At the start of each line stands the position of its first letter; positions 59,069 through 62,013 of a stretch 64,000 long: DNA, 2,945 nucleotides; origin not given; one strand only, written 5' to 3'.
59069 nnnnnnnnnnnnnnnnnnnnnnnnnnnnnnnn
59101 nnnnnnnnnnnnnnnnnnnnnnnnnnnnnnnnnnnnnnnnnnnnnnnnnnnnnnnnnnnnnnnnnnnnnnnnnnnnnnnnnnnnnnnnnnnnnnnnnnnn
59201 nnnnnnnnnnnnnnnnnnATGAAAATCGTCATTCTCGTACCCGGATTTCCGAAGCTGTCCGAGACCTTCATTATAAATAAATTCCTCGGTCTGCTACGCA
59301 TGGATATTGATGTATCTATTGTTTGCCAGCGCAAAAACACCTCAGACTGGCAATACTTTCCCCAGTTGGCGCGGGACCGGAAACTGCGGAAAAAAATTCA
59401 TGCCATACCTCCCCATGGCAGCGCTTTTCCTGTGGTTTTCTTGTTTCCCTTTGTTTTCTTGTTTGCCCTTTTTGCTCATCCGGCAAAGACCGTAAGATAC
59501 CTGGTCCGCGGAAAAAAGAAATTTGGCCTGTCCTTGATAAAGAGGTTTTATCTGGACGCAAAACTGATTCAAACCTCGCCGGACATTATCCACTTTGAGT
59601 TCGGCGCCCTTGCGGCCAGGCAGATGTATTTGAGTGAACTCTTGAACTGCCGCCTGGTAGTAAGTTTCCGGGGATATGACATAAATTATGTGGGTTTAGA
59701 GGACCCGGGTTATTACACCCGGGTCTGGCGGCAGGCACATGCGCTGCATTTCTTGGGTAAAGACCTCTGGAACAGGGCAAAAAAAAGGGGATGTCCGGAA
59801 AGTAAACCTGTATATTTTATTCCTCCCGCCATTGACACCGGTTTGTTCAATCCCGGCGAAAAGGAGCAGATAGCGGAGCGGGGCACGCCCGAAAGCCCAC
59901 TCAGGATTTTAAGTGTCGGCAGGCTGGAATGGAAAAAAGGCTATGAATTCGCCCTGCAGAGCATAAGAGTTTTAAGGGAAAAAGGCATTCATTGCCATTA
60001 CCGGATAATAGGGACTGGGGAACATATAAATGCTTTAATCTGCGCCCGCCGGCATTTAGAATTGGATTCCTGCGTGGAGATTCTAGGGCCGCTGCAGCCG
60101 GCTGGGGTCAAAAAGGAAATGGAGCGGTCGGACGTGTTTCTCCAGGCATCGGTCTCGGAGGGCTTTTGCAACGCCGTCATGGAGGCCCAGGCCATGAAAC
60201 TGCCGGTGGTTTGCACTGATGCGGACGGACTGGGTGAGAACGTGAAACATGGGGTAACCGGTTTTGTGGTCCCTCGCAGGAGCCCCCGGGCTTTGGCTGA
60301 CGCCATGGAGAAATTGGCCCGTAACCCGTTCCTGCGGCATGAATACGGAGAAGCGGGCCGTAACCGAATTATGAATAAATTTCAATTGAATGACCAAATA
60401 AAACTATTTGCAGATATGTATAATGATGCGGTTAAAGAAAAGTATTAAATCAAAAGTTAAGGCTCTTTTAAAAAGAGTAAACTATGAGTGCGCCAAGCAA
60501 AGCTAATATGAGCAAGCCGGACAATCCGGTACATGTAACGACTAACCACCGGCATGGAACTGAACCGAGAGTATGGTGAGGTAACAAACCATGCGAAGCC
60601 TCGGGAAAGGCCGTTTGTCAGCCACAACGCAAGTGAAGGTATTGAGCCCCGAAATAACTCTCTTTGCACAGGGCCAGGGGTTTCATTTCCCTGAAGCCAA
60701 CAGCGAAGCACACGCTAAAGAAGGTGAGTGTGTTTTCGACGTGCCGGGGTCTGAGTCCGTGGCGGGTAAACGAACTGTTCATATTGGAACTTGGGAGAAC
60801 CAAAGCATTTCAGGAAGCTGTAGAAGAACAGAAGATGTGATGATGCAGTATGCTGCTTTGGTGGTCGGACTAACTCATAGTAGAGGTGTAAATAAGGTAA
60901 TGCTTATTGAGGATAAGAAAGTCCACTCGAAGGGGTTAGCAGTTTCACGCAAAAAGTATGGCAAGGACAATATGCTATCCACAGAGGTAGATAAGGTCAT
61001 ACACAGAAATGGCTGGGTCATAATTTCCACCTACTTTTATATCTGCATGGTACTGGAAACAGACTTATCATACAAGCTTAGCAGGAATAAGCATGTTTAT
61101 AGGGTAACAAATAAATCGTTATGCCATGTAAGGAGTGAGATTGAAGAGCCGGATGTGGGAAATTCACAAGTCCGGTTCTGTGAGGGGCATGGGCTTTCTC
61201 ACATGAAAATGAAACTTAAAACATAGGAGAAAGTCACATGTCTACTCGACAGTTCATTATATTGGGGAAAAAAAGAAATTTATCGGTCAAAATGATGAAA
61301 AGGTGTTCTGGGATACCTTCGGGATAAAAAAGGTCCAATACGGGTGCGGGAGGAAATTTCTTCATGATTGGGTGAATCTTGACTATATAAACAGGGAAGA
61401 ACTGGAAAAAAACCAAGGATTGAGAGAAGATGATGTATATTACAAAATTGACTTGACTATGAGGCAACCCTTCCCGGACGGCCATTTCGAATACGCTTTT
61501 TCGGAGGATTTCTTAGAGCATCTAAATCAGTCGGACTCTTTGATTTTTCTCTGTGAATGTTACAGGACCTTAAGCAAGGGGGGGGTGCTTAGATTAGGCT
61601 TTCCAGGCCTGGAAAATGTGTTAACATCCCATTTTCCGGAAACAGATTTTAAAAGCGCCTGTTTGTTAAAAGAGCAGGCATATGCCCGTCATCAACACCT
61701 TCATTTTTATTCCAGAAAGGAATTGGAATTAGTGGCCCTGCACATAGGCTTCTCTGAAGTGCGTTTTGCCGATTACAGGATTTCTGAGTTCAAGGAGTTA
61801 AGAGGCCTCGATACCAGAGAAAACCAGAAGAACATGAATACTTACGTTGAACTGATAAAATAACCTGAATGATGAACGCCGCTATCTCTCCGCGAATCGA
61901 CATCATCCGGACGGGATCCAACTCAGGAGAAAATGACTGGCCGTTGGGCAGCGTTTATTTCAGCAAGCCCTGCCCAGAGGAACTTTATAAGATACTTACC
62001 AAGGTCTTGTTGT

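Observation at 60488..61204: ORF-less group II intron in the only long non-coding gap of the glycan operon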

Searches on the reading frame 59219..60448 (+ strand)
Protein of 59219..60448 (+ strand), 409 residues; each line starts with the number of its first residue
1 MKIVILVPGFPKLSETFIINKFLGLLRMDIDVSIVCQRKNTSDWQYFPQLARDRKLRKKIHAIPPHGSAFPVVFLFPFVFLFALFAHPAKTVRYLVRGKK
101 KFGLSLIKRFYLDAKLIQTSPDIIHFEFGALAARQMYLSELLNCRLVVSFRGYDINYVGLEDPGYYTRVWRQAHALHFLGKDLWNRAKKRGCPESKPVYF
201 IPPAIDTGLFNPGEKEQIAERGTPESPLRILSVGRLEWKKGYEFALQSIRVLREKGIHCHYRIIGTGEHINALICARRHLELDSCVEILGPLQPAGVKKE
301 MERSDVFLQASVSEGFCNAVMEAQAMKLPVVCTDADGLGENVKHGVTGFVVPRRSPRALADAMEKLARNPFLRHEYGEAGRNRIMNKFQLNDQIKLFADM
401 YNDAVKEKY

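Call 7: find_encoding_contigs(protein=window:59219-60448:+, flank=6000, max_places=8)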
Protein window:59219-60448:+ (409 aa): no gene with exactly this product is on record in the collection.

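Call 13: search_protein_families(library=pfam, proteins=[window:59219-60448:+], max_evalue=0.1)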
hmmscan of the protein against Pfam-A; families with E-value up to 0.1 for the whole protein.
window:59219-60448:+ (409 aa): 5 families
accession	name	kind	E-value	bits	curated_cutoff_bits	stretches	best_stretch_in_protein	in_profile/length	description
PF00534.26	Glycos_transf_1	-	2e-33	115.8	26.4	1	215-383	3-172/172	Glycosyl transferases group 1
PF13692.12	Glyco_trans_1_4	-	7.5e-30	104.5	27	1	229-369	3-142/142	Glycosyl transferases group 1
PF20706.3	GT4-conflict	-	8.5e-10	38.6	26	1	168-353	142-336/385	Family 4 Glycosyltransferase in conflict systems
PF13524.12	Glyco_trans_1_2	-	1.7e-05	25.3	25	1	253-394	10-139/144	Glycosyl transferase-like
PF13439.12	Glyco_transf_4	-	0.00023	21.7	28.5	1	88-207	40-168/170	Glycosyltransferase Family 4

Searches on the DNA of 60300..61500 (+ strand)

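Call 6: search_rna_families(source=window, start=60300, end=61500, threshold=evalue, max_evalue=1, show_alignments=0)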
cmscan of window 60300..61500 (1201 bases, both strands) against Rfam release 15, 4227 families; matches with E-value up to 1: 4.
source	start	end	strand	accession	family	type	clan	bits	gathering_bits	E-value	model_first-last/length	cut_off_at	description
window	60521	60759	+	RF02005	group-II-D1D4-6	Intron;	CL00102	112.2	49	1.1e-32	1-225/225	no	Group II catalytic intron D1-D4-6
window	61144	61250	+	RF00029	Intron_gpII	Intron;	-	53.1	40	2.6e-09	1-77/77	no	Group II catalytic intron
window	61143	61181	+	RF04357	Plastid-ndhA-ndhB-2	Intron;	CL00155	32.8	53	3.8e-05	1-41/41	no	Plastid-ndhA-ndhB-2 group II-D5 intron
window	61146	61179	+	RF04336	Plastid-petD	Intron;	-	21.7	65.5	0.1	10-44/47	no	Plastid-petD group II-D5 intron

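Call 10: search_dna_similar(query=window:60470-61270:+, collection=plasmids, mode=distant, max_rows=20)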
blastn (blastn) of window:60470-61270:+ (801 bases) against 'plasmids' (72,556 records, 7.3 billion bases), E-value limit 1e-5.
Records with a match: 2; places in all: 3; records where one place covers at least 80% of the query: 0.
Best place of each record, by identity: 90-95% 1; 60-80% 1.
By first word of the organism name: Caedibacter 1; Sulfobacillus 1.
By predicted mobility (MOB-suite, as given by PLSDB): non-mobilizable 1; conjugative 1.
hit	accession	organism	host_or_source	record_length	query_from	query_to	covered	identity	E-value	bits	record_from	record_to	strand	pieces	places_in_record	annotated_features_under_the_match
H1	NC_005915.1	Caedibacter taeniospiralis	Paramecium tetraurelia strain 298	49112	137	446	33%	73.6%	2e-13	167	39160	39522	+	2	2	none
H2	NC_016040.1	Sulfobacillus thermotolerans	-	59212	676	718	5%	90.7%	3e-6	61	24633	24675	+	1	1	none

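Call 14: get_annotated_region(hit=H1, flank=3500)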
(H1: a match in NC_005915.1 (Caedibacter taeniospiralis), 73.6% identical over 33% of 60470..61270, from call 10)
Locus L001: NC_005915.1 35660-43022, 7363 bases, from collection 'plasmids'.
description: Caedibacter taeniospiralis plasmid pKAP298, complete sequence
organism: Caedibacter taeniospiralis (NCBI taxid 28907)
taxonomy: Bacteria; Pseudomonadota; Gammaproteobacteria; Thiotrichales; Fastidiosibacteraceae; Caedibacter; Caedibacter taeniospiralis
host: -; source: Paramecium tetraurelia strain 298; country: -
typing (MOB-suite, as given by PLSDB): non-mobilizable
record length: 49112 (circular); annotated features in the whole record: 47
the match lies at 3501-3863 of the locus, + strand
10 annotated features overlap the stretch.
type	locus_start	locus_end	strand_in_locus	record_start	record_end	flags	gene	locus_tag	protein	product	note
CDS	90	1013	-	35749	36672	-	-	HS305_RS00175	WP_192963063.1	ParA family protein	-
CDS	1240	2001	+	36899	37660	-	-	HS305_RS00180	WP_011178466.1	transcriptional regulator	-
CDS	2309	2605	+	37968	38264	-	-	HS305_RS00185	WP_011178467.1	hypothetical protein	-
CDS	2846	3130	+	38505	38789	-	-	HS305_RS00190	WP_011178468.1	hypothetical protein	-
CDS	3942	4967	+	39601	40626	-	-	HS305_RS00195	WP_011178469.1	reverse transcriptase domain-containing protein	-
CDS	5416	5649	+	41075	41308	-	-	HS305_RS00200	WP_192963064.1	hypothetical protein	-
CDS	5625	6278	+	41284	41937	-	-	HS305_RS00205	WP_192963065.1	PD-(D/E)XK nuclease-like domain-containing protein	-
CDS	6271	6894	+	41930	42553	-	-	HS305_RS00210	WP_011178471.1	hypothetical protein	-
CDS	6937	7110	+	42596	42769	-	-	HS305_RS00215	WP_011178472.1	hypothetical protein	-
CDS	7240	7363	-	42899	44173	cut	-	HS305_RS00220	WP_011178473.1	IS256-like element IS4502 family transposase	-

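Call 21: search_rna_families(source=L001, threshold=gathering, show_alignments=2)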
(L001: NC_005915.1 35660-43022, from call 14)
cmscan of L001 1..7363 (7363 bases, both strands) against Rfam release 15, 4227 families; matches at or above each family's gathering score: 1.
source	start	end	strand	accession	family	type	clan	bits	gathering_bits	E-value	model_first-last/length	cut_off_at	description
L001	5286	5399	+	RF00029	Intron_gpII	Intron;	-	53.2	40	1.5e-08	1-77/77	no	Group II catalytic intron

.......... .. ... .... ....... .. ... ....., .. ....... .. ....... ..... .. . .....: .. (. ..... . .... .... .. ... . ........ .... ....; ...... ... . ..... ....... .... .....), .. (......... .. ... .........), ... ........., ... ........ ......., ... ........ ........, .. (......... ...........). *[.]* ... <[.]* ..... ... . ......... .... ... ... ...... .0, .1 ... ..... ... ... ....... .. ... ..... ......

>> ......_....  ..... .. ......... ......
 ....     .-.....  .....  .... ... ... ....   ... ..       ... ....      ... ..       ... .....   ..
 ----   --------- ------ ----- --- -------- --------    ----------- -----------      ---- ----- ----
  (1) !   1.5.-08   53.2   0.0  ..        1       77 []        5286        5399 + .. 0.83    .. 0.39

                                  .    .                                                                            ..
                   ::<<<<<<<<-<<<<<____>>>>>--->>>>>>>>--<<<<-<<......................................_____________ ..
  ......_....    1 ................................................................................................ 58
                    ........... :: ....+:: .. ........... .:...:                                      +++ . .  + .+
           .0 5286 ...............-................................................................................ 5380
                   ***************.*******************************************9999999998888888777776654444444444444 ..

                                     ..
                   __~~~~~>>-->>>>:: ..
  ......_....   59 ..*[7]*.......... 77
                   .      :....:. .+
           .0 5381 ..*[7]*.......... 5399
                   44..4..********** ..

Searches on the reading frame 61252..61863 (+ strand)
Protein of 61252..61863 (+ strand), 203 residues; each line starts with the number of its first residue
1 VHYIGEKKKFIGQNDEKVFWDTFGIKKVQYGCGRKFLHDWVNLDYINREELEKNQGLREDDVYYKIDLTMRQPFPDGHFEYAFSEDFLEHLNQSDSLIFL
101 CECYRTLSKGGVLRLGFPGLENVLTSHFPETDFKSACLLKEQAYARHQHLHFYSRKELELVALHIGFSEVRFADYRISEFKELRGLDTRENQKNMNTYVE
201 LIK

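Call 13: search_protein_families(library=pfam, proteins=[window:61252-61863:+], max_evalue=0.1)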
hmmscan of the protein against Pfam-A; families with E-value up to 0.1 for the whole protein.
window:61252-61863:+ (203 aa): 3 families
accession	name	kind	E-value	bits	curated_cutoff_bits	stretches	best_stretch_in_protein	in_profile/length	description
PF08241.18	Methyltransf_11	-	1.1e-06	29.6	21.2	1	62-113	44-93/95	Methyltransferase domain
PF13489.12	Methyltransf_23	-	0.0015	18.7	27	1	71-168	74-160/164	Methyltransferase domain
PF13649.12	Methyltransf_25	-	0.0018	19.4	27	1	69-111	55-97/97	Methyltransferase domain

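Call 15: find_homologous_proteins(query=window:61252-61863:+, max_evalue=0.00001)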
Query window:61252-61863:+ (203 aa): 190 proteins with E <= 0.00001 among 247 candidates; the best 120 are listed.
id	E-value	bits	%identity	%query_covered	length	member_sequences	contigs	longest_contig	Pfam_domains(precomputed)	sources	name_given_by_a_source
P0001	1.5e-123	428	99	92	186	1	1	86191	PF08241.19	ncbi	ncbi:methyltransferase domain-containing protein [Fibrobacterota bacterium]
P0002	3.9e-70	254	55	97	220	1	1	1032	PF13649.13,PF08241.19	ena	-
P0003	1.6e-63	232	53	97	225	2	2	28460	-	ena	-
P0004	1.1e-62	230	52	98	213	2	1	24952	PF08241.19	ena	-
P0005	1.6e-62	229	51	98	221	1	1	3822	PF13489.13,PF08241.19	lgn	-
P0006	4.1e-62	228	51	98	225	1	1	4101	PF08241.19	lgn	-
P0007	4.9e-62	227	51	97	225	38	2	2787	-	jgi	jgi:predicted SAM-dependent methyltransferase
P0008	2.0e-61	225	51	98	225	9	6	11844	-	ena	-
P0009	4.6e-61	224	52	97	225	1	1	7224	-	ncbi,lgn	ncbi:MAG: hypothetical protein AAFQ41_09620 [Cyanobacteria bacterium J06623_7]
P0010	1.0e-60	223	49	98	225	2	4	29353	PF08241.19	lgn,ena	-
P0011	1.6e-60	222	51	97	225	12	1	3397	-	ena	-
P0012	5.0e-60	221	51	98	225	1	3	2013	PF08241.19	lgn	-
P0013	1.7e-59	219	51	97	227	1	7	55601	PF08241.19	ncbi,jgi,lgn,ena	-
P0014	1.3e-58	216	50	99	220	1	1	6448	PF13649.13,PF08241.19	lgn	-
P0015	1.4e-57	213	53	90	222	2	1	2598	PF08241.19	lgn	-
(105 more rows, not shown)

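Call 19: find_encoding_contigs(protein=P0001, flank=10000, max_places=6)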
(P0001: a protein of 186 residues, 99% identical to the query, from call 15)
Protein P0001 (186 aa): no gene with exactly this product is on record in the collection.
